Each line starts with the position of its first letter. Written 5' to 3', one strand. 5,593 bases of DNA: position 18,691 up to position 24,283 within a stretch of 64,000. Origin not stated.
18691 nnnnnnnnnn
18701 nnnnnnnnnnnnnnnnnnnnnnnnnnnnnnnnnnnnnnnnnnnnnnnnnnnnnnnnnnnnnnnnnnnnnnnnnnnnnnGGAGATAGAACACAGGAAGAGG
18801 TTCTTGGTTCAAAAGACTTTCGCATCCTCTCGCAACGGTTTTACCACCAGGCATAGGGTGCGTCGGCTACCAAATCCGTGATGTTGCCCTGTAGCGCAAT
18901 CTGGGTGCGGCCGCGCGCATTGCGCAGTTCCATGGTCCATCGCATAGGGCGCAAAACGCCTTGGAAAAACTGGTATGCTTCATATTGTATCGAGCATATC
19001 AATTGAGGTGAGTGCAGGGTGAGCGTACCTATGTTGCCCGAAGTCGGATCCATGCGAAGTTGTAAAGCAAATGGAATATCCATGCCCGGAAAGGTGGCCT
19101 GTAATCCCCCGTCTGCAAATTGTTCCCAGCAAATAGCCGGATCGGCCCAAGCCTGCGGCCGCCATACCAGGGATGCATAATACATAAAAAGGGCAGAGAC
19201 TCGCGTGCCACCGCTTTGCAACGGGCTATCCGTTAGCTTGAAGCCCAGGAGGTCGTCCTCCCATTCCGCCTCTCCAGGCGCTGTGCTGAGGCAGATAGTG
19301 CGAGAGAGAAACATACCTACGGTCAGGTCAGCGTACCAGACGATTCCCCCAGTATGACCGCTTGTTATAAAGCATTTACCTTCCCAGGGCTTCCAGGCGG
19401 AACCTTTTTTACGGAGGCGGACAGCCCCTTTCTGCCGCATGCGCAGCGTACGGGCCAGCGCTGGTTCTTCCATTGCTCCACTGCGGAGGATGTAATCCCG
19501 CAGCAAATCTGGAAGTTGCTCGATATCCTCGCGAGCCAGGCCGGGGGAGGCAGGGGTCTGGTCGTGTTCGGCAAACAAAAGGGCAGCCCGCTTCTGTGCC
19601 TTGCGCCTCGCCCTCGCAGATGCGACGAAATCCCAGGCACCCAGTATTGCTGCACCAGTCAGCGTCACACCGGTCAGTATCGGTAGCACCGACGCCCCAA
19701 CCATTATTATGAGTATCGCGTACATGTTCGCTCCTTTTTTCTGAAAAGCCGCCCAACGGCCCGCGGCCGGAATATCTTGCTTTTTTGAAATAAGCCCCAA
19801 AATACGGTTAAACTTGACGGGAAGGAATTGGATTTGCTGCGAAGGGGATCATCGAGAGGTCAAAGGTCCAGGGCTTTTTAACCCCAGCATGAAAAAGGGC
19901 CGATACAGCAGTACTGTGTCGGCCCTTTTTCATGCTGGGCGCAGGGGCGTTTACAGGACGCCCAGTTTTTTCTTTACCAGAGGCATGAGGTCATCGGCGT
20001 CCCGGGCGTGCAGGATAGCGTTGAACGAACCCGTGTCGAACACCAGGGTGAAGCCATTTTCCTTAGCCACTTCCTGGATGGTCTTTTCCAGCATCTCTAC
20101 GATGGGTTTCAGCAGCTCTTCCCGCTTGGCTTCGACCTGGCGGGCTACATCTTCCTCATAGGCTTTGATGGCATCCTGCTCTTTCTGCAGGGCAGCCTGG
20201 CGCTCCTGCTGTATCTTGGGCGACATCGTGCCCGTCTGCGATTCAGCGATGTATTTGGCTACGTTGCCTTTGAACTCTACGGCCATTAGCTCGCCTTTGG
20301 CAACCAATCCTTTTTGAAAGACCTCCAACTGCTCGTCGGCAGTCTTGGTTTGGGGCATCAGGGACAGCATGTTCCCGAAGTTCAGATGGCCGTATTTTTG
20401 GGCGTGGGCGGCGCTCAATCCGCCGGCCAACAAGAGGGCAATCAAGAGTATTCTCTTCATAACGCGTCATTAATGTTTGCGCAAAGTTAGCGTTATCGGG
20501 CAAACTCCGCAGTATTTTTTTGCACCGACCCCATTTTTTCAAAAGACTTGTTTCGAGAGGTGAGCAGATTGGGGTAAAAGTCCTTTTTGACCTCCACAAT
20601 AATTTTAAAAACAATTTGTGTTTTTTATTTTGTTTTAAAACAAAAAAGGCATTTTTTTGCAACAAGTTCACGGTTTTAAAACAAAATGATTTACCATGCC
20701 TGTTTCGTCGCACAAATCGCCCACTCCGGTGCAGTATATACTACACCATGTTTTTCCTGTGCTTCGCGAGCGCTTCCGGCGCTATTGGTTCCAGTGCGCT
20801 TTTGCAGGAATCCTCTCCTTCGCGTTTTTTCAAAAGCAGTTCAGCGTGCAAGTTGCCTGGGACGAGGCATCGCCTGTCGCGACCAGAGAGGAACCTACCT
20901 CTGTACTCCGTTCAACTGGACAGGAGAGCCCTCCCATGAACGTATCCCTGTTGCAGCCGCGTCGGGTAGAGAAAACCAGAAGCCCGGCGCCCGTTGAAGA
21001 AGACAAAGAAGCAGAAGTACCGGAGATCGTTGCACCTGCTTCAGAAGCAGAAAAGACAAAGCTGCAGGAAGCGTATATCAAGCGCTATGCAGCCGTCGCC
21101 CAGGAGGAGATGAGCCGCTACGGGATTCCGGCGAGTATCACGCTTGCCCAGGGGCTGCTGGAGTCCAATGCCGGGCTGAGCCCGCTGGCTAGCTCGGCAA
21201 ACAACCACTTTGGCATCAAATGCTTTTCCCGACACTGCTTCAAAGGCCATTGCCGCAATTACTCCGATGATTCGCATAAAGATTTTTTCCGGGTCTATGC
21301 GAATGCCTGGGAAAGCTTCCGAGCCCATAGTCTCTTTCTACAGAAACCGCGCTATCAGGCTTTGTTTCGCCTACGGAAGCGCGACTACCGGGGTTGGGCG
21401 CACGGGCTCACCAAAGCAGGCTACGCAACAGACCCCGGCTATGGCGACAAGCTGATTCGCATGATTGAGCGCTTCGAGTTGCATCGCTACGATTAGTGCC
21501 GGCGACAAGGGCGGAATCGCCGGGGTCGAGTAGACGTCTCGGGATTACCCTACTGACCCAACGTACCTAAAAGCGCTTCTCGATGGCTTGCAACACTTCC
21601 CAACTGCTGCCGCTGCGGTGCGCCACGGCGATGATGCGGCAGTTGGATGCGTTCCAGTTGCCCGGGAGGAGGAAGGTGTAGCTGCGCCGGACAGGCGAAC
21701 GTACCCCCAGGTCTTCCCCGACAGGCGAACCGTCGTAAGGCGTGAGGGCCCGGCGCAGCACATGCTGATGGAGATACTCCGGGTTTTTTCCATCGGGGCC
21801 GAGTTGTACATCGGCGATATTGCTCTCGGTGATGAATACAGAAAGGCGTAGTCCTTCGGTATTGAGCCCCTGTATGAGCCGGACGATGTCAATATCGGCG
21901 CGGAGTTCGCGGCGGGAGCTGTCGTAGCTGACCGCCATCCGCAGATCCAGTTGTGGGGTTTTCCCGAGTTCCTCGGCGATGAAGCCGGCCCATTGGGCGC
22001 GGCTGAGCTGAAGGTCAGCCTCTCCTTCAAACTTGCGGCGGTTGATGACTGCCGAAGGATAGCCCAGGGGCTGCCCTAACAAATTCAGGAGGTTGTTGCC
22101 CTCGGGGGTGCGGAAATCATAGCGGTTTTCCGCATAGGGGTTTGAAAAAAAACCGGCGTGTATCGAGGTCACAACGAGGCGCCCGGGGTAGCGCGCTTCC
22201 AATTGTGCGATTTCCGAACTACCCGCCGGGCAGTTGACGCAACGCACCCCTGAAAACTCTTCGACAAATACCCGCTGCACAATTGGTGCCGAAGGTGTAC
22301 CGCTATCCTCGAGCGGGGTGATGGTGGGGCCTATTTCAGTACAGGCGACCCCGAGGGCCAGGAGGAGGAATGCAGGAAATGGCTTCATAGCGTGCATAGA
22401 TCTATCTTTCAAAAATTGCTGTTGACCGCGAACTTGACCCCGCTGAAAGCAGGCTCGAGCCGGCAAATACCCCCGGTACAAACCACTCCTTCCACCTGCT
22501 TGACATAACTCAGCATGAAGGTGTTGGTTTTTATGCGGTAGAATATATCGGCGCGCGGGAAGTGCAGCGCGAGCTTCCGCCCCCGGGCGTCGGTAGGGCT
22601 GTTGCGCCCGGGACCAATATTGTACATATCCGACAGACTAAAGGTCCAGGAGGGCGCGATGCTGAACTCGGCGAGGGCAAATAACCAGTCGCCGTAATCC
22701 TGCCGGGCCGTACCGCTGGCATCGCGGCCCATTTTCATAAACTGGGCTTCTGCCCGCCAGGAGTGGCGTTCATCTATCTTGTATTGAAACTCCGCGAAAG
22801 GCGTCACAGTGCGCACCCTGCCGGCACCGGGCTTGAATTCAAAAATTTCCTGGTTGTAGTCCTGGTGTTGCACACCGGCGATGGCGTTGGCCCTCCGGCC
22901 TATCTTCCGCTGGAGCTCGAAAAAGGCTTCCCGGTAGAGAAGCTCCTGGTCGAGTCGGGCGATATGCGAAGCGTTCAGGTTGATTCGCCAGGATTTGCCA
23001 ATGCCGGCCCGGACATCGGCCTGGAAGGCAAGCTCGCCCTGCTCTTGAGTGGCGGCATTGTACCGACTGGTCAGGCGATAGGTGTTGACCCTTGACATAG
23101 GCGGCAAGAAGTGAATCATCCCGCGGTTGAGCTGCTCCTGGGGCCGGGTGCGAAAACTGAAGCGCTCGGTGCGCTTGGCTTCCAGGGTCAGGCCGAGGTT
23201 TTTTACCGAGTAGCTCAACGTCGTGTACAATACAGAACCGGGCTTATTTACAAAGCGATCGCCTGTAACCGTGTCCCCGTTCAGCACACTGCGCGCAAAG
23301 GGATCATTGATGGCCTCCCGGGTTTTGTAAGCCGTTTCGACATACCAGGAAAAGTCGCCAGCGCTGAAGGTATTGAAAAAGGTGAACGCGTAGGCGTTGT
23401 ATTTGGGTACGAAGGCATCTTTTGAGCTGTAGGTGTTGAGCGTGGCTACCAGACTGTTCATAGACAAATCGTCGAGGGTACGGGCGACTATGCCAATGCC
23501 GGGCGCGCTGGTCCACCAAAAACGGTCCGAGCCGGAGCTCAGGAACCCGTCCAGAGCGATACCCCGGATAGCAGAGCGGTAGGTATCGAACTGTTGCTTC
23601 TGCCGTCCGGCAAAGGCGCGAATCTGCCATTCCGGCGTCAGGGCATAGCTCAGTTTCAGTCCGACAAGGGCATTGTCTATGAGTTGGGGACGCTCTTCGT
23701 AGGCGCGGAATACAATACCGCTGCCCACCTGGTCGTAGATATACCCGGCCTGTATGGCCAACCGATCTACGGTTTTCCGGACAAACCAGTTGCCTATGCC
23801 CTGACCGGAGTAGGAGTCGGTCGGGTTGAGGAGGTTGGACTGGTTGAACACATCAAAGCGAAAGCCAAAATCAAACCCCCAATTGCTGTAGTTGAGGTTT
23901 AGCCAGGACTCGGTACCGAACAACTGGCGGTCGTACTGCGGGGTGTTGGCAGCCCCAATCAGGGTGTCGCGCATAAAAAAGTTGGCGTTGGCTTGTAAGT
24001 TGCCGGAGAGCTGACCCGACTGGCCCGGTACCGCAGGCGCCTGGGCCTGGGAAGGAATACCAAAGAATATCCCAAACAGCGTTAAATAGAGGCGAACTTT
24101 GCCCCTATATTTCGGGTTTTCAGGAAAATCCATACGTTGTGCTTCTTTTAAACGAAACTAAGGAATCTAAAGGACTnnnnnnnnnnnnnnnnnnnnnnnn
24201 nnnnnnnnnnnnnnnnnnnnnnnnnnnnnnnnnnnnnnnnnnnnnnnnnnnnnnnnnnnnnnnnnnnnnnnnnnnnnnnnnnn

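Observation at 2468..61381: Dense family of palindromic intergenic repeats bounded by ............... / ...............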

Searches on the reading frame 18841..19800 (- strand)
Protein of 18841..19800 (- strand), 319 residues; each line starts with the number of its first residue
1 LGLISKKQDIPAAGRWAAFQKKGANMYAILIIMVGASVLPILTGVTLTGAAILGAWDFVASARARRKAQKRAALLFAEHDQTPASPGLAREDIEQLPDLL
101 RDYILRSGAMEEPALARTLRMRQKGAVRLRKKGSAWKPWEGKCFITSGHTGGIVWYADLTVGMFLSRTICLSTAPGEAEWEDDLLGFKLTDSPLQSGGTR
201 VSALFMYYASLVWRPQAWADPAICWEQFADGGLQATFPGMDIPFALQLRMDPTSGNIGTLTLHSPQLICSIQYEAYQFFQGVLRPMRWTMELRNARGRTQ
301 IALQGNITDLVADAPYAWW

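Call 39: search_protein_families(library=pfam, proteins=[window:18841-19800:-])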
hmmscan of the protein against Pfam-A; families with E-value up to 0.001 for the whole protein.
window:18841-19800:- (319 aa): 2 families
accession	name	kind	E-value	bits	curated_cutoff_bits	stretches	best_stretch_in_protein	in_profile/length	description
PF20181.5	DUF6544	-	2.6e-16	60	25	1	90-257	5-166/221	Family of unknown function (DUF6544)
PF21900.3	DUF6920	-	2.3e-09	37.6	27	1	94-308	1-218/222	Family of unknown function (DUF6920)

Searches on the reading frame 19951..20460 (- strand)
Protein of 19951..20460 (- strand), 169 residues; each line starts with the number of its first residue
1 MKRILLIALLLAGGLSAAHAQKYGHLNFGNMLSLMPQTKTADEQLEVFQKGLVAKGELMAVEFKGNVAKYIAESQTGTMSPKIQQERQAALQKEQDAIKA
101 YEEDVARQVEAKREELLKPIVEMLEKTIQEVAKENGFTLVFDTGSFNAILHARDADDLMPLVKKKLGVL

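Call 39: search_protein_families(library=pfam, proteins=[window:19951-20460:-])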
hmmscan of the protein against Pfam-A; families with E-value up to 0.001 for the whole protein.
window:19951-20460:- (169 aa): 1 family
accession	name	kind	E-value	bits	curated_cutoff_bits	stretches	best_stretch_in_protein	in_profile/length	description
PF03938.19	OmpH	-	3.1e-24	86.2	32.4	1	22-166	1-141/141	Outer membrane protein (OmpH-like)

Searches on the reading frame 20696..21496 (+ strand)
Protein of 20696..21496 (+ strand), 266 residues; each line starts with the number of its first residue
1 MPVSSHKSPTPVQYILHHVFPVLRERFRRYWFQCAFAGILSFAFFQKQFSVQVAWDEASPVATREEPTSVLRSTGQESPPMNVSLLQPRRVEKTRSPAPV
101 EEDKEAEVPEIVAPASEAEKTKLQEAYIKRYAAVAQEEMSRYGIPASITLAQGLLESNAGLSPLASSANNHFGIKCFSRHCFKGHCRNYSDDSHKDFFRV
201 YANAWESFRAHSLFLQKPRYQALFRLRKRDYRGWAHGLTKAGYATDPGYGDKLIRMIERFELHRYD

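Call 39: search_protein_families(library=pfam, proteins=[window:20696-21496:+])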
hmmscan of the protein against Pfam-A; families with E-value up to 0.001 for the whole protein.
window:20696-21496:+ (266 aa): 1 family
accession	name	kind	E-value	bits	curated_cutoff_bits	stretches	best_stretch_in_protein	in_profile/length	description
PF01832.25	Glucosaminidase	-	6.5e-36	124.2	30.2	1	133-261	2-122/123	Mannosyl-glycoprotein endo-beta-N-acetylglucosaminidase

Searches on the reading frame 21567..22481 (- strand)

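Call 39: search_protein_families(library=pfam, proteins=[window:21567-22481:-])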
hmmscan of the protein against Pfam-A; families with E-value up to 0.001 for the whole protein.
window:21567-22481:- (304 aa): 1 family
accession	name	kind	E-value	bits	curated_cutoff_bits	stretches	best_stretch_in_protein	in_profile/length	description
PF11551.14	Omp28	-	2.4e-22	80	34.9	1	140-302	12-165/171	Outer membrane protein Omp28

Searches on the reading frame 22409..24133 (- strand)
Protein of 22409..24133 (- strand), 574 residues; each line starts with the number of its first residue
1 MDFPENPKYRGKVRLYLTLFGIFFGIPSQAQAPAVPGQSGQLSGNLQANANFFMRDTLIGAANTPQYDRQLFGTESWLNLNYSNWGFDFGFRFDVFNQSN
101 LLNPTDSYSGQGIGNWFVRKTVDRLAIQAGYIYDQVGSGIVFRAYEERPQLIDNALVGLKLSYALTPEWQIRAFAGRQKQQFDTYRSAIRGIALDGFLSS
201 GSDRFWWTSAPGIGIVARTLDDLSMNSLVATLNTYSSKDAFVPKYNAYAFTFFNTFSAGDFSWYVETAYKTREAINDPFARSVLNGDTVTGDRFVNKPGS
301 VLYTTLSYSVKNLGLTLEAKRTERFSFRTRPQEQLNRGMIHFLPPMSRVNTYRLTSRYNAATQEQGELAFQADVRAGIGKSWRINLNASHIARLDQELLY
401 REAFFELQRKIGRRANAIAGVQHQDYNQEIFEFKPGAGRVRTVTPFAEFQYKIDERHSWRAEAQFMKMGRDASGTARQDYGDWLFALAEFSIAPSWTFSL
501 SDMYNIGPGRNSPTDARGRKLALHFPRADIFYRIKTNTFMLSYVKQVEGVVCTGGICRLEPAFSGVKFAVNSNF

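Call 39: search_protein_families(library=pfam, proteins=[window:22409-24133:-])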
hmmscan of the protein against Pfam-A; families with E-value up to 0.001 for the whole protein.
window:22409-24133:- (574 aa): 1 family
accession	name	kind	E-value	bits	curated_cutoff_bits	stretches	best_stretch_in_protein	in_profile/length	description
PF19494.5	DUF6029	-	1.3e-111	374.3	27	1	18-574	7-538/538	Family of unknown function (DUF6029)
